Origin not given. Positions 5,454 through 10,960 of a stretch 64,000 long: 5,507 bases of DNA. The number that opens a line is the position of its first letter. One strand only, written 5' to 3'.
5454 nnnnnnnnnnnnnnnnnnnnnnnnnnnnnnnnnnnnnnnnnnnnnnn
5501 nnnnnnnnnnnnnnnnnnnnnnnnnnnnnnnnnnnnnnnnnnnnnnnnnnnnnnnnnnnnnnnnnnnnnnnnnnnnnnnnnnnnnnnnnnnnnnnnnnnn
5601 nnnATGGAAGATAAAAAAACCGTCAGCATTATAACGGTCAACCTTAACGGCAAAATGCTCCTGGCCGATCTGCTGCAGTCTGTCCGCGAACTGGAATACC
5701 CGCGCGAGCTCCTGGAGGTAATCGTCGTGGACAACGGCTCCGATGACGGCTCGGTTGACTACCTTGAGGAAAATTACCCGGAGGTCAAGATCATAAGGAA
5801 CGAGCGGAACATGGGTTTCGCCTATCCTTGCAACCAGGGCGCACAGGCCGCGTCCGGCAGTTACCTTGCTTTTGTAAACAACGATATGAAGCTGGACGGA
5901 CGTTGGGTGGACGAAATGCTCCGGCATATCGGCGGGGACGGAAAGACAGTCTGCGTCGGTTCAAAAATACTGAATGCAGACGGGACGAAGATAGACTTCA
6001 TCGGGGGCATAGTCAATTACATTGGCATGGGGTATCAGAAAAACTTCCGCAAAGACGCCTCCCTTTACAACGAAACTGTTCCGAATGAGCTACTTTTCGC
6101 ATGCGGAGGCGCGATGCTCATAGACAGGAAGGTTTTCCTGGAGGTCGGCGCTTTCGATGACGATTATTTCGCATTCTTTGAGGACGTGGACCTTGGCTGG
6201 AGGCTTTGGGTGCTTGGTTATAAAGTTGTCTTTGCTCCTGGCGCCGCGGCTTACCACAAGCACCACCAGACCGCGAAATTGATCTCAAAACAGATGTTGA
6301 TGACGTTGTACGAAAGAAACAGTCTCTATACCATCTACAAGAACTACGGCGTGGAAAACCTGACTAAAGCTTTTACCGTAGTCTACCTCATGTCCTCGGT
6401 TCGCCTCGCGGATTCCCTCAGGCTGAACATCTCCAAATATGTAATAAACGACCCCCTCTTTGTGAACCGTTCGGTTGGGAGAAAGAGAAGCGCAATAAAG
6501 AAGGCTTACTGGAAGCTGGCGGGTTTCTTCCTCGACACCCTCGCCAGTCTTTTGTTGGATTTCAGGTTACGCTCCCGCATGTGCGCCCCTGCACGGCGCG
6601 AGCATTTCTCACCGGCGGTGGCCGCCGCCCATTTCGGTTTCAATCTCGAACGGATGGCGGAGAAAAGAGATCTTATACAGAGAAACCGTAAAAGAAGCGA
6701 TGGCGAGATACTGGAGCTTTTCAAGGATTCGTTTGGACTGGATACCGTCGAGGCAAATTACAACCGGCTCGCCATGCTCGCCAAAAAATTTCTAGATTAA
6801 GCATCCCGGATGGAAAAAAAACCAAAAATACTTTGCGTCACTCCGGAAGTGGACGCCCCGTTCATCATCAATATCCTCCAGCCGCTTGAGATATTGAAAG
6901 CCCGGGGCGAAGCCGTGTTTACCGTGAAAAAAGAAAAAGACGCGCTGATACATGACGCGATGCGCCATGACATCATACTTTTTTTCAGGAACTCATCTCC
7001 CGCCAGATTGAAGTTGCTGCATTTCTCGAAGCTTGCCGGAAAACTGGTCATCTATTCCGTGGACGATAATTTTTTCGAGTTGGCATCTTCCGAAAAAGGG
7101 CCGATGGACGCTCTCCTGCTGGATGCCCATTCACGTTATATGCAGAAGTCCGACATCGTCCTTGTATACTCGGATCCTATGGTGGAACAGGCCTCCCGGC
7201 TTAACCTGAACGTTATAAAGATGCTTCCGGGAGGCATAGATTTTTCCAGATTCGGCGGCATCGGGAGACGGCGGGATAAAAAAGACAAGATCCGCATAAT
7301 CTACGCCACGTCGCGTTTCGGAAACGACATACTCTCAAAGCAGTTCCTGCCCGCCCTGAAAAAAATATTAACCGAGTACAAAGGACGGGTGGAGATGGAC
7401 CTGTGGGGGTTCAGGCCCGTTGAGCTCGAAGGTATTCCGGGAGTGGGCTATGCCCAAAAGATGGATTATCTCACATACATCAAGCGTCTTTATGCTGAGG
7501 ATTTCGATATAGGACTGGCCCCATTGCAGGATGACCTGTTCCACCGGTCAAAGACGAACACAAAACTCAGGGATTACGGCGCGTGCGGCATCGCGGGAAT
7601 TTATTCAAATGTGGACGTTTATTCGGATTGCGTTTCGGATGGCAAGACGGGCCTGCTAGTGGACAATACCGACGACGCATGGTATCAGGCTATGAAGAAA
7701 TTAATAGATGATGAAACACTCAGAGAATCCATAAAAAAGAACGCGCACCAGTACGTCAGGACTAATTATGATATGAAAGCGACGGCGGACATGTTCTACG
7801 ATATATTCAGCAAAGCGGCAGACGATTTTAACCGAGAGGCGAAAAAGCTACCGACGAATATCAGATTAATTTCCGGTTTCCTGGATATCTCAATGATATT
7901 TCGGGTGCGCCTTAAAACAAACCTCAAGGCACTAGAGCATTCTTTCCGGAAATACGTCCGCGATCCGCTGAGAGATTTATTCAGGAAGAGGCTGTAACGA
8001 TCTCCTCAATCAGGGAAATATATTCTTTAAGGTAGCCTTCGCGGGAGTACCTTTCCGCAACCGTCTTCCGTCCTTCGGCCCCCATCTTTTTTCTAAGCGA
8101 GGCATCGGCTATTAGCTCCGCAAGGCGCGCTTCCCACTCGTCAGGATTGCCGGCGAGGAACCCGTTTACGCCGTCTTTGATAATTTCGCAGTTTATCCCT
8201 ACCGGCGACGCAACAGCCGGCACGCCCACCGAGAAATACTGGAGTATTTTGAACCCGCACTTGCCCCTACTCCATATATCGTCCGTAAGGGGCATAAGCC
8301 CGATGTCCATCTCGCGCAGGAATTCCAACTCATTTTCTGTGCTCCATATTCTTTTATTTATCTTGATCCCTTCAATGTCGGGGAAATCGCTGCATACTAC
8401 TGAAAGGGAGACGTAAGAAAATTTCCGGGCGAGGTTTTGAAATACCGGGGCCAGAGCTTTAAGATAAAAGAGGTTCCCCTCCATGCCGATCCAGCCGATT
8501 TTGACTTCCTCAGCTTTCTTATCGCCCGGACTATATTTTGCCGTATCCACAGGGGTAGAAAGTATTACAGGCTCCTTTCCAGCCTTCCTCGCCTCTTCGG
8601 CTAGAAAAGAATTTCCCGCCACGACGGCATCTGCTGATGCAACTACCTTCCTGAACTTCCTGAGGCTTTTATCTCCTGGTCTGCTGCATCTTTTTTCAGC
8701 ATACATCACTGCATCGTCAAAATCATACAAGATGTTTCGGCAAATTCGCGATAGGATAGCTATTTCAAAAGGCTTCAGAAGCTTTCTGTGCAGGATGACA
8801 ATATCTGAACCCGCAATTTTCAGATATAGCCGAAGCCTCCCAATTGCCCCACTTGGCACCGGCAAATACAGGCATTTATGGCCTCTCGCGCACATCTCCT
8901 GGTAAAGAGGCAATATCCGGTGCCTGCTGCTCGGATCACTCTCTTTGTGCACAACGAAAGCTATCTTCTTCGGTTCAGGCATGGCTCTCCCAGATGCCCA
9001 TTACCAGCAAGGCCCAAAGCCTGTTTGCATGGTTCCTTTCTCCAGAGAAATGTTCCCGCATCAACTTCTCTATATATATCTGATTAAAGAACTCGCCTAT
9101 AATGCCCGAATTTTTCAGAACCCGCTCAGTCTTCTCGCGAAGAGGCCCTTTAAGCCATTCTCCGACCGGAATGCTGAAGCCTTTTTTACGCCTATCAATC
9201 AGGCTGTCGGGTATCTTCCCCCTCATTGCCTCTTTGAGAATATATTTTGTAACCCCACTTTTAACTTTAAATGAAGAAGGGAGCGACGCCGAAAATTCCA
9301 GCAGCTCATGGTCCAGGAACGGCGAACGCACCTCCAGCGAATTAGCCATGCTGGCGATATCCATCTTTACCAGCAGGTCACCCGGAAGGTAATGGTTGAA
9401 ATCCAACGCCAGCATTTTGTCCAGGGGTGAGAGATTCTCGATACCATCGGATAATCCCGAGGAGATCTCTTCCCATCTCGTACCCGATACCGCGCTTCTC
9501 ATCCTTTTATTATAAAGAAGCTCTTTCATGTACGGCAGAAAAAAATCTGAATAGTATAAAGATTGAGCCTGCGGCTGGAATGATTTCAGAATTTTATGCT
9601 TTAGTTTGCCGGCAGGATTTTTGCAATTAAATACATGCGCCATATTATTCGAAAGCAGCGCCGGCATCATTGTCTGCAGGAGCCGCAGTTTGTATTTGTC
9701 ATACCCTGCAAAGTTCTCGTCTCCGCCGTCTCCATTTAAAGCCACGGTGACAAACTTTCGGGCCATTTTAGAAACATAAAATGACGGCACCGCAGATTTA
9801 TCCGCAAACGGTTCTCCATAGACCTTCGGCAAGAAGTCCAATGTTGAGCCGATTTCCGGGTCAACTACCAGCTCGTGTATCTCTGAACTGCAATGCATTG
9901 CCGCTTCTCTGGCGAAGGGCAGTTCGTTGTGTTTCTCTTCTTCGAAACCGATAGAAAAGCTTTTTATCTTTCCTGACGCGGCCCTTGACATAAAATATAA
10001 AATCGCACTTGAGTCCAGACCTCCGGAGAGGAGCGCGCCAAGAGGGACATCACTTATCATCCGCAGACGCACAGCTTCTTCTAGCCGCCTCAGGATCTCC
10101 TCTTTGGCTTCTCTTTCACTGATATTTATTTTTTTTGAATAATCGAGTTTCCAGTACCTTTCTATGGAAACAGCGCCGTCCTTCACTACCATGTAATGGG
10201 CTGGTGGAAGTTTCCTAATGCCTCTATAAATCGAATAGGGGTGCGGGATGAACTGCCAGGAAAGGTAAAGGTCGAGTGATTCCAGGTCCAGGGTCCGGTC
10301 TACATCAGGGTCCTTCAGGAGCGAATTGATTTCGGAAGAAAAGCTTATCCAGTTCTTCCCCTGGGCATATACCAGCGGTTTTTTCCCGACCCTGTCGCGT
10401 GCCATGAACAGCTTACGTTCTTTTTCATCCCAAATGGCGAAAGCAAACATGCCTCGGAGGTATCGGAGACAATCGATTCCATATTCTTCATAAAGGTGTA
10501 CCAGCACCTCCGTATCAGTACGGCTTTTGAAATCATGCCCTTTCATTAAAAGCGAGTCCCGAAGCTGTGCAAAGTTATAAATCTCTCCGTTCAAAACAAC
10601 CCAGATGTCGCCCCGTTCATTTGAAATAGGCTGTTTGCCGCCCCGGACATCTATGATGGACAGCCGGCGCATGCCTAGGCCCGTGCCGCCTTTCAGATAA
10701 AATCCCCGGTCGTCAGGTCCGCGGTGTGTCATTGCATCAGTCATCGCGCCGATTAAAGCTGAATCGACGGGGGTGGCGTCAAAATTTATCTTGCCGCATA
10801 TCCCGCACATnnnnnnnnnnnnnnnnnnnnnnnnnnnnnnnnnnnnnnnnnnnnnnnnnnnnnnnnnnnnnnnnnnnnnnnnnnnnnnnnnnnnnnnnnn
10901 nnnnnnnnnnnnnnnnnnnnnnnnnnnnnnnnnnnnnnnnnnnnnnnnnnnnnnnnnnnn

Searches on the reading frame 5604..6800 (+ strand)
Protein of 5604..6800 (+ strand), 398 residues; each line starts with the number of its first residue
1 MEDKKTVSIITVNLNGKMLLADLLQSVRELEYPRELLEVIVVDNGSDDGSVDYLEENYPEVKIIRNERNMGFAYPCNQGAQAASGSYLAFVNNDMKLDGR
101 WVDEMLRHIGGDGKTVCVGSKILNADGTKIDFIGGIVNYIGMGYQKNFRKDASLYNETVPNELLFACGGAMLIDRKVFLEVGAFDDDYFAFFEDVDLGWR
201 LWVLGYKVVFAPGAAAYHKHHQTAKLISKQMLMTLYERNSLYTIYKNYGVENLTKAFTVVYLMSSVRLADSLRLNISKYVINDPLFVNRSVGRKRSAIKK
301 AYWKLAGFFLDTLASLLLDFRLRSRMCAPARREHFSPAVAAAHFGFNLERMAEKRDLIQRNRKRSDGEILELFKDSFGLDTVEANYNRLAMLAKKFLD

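Call 59: search_protein_families(library=pfam, proteins=[window:5604-6800:+], max_evalue=0.0001)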
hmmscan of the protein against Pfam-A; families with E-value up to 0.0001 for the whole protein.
window:5604-6800:+ (398 aa): 4 families
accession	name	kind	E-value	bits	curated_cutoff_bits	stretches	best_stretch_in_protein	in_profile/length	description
PF00535.33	Glycos_transf_2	-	1.1e-23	84.5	23.3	1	8-180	1-166/168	Glycosyl transferase family 2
PF13641.12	Glyco_tranf_2_3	-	1.6e-11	45.1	27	1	165-231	158-224/230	Glycosyltransferase like family 2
PF13632.12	Glyco_trans_2_3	-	1.3e-07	32.1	27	1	164-237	70-142/198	Glycosyl transferase family group 2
PF10111.15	Glyco_tranf_2_2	-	2.4e-05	24.4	27.3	0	32-221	26-219/276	Glycosyltransferase like family 2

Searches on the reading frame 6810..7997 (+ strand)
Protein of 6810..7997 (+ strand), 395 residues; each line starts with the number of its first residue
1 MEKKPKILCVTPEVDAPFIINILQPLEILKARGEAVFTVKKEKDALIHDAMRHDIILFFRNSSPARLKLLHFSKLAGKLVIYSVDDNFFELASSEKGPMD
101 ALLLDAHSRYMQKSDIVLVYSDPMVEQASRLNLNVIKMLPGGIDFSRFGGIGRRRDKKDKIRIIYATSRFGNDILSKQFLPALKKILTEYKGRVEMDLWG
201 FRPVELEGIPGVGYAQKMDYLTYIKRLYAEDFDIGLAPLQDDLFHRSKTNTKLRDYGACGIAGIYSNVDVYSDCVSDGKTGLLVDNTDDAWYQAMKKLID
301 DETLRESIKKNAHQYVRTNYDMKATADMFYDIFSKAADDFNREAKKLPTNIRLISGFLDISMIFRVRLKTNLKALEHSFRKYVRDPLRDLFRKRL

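Call 59: search_protein_families(library=pfam, proteins=[window:6810-7997:+], max_evalue=0.0001)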
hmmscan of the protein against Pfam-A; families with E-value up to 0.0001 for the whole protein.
window:6810-7997:+ (395 aa): 3 families
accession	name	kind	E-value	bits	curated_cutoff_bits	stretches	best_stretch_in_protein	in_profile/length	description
PF00534.26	Glycos_transf_1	-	1.7e-07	31.4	26.4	1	257-314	113-171/172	Glycosyl transferases group 1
PF13692.12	Glyco_trans_1_4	-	1.3e-06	29.2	27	1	177-301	18-142/142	Glycosyl transferases group 1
PF13524.12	Glyco_trans_1_2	-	8.7e-05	22.9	25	0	244-327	58-140/144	Glycosyl transferase-like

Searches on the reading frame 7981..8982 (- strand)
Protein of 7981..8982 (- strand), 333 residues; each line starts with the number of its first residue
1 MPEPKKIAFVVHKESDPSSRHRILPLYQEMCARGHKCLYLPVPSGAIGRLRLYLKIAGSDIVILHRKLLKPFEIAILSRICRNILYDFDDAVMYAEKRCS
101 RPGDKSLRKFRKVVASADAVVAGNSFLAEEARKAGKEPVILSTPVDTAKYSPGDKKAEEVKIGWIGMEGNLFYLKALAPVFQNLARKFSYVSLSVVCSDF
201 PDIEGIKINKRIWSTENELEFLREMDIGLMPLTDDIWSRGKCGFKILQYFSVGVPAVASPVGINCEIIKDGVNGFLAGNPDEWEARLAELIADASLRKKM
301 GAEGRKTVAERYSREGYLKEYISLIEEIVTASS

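Call 59: search_protein_families(library=pfam, proteins=[window:7981-8982:-], max_evalue=0.0001)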
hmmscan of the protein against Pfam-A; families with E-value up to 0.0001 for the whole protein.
window:7981-8982:- (333 aa): 2 families
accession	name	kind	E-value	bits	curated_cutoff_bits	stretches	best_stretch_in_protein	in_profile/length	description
PF13692.12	Glyco_trans_1_4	-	2.7e-11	44.3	27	1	218-293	70-142/142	Glycosyl transferases group 1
PF00534.26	Glycos_transf_1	-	1.1e-10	41.7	26.4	1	220-306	88-171/172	Glycosyl transferases group 1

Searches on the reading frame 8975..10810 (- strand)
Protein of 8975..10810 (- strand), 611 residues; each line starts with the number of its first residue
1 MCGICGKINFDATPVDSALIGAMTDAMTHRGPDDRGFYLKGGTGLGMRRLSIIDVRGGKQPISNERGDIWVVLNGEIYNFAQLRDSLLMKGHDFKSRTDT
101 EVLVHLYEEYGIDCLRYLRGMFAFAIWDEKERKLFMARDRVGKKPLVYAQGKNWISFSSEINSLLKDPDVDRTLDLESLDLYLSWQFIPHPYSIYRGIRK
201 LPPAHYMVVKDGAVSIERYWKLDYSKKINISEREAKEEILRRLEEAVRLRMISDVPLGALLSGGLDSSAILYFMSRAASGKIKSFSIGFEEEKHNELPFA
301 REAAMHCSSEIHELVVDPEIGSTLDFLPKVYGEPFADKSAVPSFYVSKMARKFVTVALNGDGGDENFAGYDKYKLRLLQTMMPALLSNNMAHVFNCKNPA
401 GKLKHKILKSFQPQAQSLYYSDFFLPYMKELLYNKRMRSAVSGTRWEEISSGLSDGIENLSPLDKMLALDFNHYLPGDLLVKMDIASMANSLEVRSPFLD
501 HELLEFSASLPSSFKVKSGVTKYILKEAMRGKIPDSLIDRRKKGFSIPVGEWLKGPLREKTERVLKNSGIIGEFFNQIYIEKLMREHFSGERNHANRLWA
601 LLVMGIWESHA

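Call 59: search_protein_families(library=pfam, proteins=[window:8975-10810:-], max_evalue=0.0001)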
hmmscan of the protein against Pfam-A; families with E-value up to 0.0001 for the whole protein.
window:8975-10810:- (611 aa): 3 families
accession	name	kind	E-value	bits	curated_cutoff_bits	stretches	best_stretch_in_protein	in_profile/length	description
PF00733.27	Asn_synthase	-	2.3e-93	314.1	21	1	239-607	2-352/354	Asparagine synthase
PF13537.11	GATase_7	-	4.4e-44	149.9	25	1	48-165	2-122/123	Glutamine amidotransferase domain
PF13522.11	GATase_6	-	2.4e-40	138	27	1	32-160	1-130/130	Glutamine amidotransferase domain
